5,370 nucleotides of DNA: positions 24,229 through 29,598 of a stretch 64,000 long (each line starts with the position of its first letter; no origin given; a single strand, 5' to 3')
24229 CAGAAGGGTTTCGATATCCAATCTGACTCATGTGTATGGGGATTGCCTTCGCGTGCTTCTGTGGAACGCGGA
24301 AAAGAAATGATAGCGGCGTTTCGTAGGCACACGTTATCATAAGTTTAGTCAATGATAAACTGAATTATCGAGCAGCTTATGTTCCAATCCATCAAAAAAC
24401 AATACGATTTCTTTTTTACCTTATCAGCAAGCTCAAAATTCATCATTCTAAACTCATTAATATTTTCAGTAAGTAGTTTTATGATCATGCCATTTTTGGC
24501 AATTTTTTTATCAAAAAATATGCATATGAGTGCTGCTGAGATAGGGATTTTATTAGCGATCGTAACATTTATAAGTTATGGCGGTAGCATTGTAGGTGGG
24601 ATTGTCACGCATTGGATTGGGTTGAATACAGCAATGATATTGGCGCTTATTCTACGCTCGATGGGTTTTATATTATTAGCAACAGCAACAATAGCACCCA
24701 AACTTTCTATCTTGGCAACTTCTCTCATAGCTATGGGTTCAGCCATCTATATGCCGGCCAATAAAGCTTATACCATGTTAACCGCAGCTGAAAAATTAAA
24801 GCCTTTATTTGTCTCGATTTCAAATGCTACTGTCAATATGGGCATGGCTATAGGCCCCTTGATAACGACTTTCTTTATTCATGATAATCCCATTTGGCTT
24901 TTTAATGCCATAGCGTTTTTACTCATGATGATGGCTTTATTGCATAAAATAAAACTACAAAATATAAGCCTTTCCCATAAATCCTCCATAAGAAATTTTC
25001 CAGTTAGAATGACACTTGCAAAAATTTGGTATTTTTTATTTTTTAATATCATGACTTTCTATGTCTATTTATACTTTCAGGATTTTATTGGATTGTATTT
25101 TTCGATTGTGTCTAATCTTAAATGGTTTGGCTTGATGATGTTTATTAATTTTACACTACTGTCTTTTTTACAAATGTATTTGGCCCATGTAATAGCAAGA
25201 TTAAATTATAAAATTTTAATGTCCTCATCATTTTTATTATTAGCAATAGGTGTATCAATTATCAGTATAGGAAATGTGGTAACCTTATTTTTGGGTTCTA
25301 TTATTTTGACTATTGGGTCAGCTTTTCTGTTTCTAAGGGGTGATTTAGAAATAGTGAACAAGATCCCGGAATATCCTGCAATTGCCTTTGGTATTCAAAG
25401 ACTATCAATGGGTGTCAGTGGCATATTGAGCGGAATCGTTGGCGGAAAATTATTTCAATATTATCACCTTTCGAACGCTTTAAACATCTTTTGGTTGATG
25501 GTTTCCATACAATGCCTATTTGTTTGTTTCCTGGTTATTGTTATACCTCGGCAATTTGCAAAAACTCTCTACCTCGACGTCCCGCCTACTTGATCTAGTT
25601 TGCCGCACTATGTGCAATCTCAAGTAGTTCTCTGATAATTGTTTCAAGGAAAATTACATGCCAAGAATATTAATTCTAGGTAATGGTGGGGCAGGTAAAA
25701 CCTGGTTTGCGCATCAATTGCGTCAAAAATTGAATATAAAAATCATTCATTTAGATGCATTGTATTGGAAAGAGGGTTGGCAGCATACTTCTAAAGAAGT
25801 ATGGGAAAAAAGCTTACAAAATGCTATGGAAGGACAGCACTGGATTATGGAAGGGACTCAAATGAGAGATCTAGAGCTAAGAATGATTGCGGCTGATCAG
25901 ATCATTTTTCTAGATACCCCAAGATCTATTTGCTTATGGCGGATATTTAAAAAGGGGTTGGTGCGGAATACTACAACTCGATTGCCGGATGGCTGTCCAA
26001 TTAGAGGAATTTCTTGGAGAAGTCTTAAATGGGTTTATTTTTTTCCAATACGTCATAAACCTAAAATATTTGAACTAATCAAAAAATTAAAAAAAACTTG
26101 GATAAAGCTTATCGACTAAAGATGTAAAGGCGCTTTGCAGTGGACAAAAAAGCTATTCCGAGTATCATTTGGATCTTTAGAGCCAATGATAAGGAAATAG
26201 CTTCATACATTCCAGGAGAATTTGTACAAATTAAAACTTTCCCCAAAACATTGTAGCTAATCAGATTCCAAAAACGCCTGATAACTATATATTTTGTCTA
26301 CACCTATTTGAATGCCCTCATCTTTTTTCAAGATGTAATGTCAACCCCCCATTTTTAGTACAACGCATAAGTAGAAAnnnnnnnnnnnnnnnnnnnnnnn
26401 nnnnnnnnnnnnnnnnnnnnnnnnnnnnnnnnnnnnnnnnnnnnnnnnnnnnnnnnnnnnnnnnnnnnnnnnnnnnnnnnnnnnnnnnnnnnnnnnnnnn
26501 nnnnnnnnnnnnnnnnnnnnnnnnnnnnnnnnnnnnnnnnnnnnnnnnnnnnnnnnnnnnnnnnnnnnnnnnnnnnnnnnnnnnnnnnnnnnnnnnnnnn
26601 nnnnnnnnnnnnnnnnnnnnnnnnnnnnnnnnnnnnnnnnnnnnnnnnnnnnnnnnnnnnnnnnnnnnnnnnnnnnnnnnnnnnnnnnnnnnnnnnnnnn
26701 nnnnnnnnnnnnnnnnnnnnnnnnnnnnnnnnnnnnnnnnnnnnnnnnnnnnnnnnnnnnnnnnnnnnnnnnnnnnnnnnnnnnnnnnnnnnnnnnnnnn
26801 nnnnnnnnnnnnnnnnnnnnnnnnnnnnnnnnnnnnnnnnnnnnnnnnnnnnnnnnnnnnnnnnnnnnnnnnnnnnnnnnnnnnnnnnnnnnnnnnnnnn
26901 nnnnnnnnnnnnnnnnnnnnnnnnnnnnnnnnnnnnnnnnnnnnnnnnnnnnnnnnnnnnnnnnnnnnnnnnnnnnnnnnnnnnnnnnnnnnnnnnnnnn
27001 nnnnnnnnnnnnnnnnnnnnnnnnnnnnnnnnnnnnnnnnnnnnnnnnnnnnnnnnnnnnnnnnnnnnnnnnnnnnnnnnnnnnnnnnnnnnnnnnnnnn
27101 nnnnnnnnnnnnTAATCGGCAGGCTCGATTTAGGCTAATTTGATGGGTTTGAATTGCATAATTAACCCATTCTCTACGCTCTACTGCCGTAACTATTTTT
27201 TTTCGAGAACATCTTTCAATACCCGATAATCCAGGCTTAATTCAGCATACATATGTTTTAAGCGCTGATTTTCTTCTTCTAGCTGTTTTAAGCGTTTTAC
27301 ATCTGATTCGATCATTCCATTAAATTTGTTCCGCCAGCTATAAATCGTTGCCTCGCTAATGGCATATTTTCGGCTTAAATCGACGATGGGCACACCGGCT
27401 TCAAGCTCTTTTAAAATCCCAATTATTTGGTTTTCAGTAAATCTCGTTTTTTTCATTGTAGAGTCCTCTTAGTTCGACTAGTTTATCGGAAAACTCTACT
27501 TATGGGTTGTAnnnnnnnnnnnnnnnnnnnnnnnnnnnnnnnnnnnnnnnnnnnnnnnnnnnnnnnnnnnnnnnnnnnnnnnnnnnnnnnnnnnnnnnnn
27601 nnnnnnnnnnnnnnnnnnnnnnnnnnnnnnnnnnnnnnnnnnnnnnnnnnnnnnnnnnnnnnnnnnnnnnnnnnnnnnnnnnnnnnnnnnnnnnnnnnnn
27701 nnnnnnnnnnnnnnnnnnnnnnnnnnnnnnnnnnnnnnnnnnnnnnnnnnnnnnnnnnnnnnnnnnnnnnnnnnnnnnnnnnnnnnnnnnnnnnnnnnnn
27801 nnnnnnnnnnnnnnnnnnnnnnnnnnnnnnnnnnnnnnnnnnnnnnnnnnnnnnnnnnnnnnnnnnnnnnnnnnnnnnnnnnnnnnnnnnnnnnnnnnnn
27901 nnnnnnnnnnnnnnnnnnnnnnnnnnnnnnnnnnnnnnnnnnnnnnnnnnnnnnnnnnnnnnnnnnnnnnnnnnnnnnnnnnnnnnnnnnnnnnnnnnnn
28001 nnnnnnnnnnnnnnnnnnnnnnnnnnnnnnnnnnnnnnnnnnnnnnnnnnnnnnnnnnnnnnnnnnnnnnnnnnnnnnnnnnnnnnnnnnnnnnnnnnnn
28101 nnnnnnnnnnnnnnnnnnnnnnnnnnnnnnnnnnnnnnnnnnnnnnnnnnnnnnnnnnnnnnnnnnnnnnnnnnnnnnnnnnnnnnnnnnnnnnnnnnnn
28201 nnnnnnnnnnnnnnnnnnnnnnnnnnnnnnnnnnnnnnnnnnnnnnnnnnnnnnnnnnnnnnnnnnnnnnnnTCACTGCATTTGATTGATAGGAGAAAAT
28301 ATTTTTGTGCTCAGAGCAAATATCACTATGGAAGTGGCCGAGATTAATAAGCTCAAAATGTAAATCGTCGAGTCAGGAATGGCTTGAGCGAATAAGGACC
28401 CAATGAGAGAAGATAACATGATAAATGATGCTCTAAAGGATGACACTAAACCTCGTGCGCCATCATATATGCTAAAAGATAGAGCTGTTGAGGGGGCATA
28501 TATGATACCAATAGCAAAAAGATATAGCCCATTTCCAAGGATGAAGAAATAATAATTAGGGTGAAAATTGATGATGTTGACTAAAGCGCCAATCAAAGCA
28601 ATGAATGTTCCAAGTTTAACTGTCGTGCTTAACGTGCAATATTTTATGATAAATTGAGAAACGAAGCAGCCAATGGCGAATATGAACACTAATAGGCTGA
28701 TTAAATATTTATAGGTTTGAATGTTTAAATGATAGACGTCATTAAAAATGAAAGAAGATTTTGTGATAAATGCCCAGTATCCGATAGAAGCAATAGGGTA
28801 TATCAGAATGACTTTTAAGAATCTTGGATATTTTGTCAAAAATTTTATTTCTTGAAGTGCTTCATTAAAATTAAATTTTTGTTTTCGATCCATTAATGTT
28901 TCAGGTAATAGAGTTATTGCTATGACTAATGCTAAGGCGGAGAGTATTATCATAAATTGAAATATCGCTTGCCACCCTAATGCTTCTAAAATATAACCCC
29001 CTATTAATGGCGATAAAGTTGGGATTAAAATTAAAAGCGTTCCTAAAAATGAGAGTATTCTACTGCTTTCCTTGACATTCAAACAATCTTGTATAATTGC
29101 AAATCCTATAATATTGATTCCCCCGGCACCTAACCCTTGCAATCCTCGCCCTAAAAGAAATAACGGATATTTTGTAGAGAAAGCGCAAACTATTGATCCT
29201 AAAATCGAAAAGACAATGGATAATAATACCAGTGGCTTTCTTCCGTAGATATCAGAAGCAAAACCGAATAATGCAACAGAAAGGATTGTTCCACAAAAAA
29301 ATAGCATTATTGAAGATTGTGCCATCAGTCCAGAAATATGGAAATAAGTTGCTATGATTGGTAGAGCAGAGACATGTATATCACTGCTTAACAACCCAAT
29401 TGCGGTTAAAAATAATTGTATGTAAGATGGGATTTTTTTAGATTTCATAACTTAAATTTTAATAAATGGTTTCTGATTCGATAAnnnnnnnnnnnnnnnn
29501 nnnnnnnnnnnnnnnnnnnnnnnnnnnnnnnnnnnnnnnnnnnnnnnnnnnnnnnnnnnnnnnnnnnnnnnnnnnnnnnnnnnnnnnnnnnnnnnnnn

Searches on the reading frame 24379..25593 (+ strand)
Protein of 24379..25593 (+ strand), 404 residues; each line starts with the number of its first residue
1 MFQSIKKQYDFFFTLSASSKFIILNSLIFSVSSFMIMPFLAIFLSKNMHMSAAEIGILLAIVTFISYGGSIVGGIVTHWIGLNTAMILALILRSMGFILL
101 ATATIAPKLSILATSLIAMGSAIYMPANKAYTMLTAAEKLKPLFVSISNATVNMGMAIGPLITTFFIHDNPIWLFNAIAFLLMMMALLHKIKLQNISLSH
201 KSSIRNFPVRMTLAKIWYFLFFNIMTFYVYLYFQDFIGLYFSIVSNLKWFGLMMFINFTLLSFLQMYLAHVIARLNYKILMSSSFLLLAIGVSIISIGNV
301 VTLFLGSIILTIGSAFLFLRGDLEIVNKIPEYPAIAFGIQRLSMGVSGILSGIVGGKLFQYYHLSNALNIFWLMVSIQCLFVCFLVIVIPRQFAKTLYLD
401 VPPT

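Call 26: search_protein_families(library=pfam, proteins=[window:24379-25593:+], max_evalue=0.01)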
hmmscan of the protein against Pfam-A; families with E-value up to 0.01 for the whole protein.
window:24379-25593:+ (404 aa): 1 family
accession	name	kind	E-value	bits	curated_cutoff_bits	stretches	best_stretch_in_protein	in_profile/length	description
PF07690.21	MFS_1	-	8.5e-18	64.8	33.4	2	23-318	2-312/347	Major Facilitator Superfamily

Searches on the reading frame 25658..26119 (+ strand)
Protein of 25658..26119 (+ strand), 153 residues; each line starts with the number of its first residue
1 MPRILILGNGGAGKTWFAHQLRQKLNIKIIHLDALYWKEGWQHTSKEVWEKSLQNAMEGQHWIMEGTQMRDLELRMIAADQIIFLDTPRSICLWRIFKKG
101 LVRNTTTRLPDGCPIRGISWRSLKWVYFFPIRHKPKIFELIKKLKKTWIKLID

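Call 26: search_protein_families(library=pfam, proteins=[window:25658-26119:+], max_evalue=0.01)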
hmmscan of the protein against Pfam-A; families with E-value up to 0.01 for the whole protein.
window:25658-26119:+ (153 aa): 4 families
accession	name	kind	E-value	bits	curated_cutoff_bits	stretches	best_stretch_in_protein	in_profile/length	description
PF13521.12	AAA_28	-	0.0011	19.6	27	1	3-87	1-81/164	AAA domain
PF01712.25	dNK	-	0.0014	18.9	27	0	4-32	1-29/203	Deoxynucleoside kinase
PF13238.12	AAA_18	-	0.0018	19.2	29.4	1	4-100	1-112/128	AAA domain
PF00004.35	AAA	-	0.0061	17.4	21.2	1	4-60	1-57/131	ATPase family associated with various cellular activities (AAA)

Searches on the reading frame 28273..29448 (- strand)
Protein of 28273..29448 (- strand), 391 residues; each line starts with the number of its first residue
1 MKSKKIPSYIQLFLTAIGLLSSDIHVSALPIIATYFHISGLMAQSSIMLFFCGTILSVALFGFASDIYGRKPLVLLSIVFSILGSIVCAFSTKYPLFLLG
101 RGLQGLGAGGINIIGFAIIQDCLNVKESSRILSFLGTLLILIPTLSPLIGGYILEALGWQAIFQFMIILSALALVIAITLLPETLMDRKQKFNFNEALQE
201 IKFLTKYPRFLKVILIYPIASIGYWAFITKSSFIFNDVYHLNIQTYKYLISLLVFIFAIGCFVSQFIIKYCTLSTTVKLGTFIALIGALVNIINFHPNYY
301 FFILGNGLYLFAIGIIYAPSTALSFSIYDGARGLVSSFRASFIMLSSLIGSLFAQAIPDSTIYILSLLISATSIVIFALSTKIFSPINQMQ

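Call 26: search_protein_families(library=pfam, proteins=[window:28273-29448:-], max_evalue=0.01)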
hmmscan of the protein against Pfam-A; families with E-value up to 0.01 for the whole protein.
window:28273-29448:- (391 aa): 3 families
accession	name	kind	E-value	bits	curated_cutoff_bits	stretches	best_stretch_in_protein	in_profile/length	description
PF07690.21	MFS_1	-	5.8e-37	127.8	33.4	1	13-287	3-281/347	Major Facilitator Superfamily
PF00083.30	Sugar_tr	-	3.5e-09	36.5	22.3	1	48-186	53-199/452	Sugar (and other) transporter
PF06609.19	TRI12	-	7.7e-08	31.7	23.2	1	26-179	64-215/599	Fungal trichothecene efflux pump (TRI12)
